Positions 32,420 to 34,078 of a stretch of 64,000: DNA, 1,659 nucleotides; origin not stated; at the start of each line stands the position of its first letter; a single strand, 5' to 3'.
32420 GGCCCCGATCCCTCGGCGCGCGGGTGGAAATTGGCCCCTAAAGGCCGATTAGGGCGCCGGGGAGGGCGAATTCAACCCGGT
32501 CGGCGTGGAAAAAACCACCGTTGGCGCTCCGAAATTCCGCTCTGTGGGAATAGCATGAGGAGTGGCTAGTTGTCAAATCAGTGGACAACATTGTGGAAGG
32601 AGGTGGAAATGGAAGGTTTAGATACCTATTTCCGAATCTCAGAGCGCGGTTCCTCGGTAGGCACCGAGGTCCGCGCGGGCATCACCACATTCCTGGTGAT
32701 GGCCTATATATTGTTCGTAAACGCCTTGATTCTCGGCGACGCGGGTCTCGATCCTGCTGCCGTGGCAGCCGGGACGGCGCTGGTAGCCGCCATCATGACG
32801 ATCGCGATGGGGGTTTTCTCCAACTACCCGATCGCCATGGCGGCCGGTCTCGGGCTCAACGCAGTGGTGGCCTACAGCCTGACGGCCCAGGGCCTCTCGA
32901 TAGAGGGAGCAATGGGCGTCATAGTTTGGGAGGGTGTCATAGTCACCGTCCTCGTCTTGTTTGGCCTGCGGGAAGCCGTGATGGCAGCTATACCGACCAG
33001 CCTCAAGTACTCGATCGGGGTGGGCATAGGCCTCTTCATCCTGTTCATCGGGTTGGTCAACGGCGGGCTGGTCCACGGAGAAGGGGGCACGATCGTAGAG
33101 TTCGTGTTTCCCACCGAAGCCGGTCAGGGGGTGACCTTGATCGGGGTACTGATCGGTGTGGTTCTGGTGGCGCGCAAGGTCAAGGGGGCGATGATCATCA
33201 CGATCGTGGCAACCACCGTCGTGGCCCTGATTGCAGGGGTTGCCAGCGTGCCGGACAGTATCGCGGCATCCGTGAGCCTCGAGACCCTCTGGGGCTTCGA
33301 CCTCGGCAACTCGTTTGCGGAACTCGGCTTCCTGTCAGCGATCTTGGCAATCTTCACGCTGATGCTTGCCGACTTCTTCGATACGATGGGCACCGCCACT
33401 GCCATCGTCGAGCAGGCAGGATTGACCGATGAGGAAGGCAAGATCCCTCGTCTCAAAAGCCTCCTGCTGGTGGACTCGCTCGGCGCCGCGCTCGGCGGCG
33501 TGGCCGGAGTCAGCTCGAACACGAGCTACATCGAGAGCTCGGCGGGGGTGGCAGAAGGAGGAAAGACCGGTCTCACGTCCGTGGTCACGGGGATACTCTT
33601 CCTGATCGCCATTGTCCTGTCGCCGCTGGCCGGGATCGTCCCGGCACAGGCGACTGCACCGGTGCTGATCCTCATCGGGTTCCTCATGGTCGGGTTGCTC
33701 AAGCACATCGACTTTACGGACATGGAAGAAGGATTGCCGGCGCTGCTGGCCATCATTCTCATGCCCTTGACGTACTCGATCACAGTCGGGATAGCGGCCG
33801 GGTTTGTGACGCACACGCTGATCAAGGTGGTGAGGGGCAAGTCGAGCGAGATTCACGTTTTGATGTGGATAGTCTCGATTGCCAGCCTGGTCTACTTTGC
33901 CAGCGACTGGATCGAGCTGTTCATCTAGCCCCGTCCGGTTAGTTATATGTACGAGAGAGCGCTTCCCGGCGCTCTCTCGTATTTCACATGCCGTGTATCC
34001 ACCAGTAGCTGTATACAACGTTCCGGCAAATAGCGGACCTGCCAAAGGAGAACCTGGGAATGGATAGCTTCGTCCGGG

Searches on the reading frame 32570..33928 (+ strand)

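Call 16: search_protein_families(library=pfam, proteins=[window:32570-33928:+], max_evalue=0.001)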
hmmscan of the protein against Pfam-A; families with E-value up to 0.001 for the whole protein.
window:32570-33928:+ (452 aa): 1 family
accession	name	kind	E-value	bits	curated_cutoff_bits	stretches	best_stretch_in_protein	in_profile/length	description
PF00860.26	Xan_ur_permease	-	1.6e-33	116.4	27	1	33-408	3-387/389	Permease family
